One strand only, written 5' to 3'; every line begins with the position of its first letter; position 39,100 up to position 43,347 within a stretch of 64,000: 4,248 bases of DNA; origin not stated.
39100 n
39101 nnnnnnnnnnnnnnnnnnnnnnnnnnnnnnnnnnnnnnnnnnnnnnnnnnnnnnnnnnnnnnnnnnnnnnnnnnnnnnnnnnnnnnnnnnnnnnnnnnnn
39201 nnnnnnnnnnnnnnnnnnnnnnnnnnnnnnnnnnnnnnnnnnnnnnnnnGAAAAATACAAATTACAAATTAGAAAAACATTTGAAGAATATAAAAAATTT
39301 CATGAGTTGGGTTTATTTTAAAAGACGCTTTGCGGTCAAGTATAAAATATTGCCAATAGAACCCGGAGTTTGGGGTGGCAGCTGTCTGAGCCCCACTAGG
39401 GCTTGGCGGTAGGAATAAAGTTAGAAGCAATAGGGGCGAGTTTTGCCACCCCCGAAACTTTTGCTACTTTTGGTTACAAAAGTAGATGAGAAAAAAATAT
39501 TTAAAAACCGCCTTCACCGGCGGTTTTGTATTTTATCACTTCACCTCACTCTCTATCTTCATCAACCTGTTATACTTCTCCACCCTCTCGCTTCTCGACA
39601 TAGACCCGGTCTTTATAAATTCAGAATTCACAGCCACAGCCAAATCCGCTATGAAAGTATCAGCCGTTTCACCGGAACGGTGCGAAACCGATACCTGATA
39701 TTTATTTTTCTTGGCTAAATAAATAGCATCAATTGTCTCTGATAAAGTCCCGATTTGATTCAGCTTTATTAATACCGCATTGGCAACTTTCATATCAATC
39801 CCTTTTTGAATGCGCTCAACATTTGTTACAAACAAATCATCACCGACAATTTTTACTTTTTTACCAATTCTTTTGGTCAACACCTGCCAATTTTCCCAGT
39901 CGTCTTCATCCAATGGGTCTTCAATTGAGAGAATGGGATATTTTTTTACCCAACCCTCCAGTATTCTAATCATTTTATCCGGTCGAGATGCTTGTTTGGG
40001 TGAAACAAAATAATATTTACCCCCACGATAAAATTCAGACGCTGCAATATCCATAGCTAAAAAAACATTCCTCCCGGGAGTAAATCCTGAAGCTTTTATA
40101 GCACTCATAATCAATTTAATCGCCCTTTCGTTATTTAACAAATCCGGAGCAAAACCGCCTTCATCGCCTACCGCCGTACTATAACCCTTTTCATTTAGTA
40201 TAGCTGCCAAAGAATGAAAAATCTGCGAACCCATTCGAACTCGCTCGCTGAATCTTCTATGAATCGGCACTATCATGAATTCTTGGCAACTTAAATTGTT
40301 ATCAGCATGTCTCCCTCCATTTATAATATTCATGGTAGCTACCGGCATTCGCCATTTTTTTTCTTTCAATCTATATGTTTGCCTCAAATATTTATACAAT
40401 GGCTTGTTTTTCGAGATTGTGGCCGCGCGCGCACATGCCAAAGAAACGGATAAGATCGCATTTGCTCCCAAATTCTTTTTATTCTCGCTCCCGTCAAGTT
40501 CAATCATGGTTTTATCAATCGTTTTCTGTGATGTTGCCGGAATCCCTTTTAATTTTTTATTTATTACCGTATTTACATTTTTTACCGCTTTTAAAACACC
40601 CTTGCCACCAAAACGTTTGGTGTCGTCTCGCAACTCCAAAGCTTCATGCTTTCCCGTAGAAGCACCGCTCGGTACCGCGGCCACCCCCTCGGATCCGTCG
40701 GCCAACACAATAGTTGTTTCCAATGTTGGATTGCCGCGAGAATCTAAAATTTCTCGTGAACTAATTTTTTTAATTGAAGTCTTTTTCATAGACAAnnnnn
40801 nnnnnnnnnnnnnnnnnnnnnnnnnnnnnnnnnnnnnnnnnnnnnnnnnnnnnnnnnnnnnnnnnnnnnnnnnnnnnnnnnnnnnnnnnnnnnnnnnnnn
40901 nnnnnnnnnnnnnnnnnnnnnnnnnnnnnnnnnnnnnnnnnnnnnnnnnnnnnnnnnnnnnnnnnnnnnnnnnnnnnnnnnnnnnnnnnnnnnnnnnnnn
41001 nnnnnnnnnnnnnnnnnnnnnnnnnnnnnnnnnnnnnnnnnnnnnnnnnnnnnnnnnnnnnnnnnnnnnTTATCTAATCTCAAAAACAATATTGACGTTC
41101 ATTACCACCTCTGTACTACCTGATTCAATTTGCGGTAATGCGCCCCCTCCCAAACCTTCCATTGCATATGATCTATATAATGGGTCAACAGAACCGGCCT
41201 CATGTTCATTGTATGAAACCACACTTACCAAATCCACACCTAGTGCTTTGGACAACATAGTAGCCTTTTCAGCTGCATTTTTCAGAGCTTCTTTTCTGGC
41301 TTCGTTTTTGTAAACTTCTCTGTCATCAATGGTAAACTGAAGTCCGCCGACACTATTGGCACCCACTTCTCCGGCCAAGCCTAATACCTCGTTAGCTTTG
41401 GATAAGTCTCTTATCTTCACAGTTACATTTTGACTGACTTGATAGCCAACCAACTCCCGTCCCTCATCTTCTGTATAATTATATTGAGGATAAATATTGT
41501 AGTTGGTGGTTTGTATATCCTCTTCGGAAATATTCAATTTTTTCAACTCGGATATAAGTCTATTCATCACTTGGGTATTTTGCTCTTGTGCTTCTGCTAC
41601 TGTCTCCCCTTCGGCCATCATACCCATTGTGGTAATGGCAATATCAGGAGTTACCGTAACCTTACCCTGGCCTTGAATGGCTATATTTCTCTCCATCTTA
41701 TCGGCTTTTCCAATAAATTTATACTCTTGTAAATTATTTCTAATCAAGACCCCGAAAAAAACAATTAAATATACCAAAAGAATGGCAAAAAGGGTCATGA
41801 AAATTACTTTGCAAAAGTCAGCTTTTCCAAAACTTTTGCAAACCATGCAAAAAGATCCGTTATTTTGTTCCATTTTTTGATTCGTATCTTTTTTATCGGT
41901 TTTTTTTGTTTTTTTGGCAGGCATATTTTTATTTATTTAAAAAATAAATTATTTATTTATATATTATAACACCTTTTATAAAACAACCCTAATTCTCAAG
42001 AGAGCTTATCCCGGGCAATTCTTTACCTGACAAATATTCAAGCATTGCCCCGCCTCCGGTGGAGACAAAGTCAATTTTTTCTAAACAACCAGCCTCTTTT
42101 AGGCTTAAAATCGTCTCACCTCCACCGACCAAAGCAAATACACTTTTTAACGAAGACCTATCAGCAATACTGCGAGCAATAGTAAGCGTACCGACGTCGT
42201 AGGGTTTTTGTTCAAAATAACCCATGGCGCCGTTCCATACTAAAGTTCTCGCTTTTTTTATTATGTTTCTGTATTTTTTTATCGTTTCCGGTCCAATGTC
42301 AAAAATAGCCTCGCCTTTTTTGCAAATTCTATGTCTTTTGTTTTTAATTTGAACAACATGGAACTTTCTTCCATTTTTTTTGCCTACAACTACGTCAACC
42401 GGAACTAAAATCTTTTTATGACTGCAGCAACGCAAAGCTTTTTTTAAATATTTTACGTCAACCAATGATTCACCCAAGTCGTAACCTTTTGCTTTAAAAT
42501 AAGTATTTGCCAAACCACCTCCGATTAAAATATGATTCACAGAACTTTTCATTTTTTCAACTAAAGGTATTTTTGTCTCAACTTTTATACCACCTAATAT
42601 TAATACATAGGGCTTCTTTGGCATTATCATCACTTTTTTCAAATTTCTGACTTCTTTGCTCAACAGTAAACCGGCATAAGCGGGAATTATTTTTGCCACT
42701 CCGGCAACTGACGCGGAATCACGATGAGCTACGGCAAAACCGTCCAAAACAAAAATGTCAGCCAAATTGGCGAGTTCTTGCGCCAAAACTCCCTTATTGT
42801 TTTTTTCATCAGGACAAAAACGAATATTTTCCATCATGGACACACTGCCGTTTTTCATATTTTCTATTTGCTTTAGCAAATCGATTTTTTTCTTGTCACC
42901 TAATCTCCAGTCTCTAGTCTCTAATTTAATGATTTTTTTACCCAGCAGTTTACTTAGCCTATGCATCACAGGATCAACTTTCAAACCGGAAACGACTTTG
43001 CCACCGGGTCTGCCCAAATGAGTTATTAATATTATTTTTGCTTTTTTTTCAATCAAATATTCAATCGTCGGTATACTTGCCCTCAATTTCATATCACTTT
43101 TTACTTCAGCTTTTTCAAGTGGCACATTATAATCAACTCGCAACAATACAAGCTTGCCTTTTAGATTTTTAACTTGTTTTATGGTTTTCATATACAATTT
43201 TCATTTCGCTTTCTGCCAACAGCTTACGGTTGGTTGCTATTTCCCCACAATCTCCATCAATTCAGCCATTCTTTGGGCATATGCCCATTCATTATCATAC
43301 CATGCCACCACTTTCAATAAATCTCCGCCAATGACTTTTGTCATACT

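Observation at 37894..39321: AT-rich two-gene insertion (HEPN-like R-x4-H protein + DUF4365-like nuclease-fold protein) inside the glycolytic cluster: candidate toxin/defence module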

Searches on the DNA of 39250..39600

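Call 48: search_rna_families(source=window, start=39250, end=39600, threshold=evalue, max_evalue=1)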
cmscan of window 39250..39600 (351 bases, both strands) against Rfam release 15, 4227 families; matches with E-value up to 1: 2.
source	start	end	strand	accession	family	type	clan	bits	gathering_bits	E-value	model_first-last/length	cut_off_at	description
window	39491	39558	-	RF01770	rimP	Cis-reg; leader;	-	19.7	47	0.68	1-102/102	no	Gammaprotebacteria rimP leader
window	39439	39533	+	RF01859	Phe_leader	Cis-reg; leader;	-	19.6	55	0.63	1-125/125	no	Phenylalanine leader peptide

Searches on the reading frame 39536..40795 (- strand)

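Call 8: search_protein_families(library=ncbifam, proteins=[window:39536-40795:-], max_evalue=0.01)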
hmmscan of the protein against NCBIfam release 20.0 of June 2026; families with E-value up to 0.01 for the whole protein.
window:39536-40795:- (419 aa): 4 families
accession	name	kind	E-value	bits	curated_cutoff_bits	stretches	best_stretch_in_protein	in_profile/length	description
TIGR01060.2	eno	equivalog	1.6e-180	600.3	300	1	8-418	1-410/425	phosphopyruvate hydratase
NF006223.0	PRK08350.1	equivalog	1e-17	64.4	624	1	69-142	51-124/341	hypothetical protein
TIGR01928.1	menC_lowGC_arch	equivalog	1.4e-07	30.9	200.65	1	285-372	198-282/325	o-succinylbenzoate synthase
TIGR01502.1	B_methylAsp_ase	equivalog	0.00016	20.8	286.15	1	276-381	254-364/408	methylaspartate ammonia-lyase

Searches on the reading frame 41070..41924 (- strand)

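Call 8: search_protein_families(library=ncbifam, proteins=[window:41070-41924:-], max_evalue=0.01)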
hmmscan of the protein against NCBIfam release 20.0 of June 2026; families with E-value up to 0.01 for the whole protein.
window:41070-41924:- (284 aa): 2 families
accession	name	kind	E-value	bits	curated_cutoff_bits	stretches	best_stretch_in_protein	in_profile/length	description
NF008299.0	PRK11087.1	equivalog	4.1e-35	121.3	249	1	80-282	31-235/238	oxidative stress defense protein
NF009951.1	PRK13415.1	equivalog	0.00015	21.6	242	1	4-57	39-92/219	flagella biosynthesis regulatory protein FliZ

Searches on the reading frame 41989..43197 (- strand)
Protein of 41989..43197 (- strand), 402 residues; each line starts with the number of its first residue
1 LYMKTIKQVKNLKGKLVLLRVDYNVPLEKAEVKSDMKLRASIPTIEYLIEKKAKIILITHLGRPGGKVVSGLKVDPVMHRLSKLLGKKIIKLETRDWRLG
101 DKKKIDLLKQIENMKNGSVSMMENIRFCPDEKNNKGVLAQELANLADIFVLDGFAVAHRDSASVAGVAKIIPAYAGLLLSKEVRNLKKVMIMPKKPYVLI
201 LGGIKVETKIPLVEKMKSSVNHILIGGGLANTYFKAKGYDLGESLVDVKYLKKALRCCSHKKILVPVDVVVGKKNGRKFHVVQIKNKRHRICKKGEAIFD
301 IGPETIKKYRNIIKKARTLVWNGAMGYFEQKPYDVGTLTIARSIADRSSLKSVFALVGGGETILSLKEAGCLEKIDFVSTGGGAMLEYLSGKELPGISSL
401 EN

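Call 8: search_protein_families(library=ncbifam, proteins=[window:41989-43197:-], max_evalue=0.01)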
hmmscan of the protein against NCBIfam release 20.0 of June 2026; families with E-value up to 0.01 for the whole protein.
window:41989-43197:- (402 aa): 1 family
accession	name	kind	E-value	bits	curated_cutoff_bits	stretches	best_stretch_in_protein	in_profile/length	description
NF010569.0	PRK13962.1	equivalog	1.1e-112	377.3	883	1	1-401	1-392/645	bifunctional phosphoglycerate kinase/triosephosphate isomerase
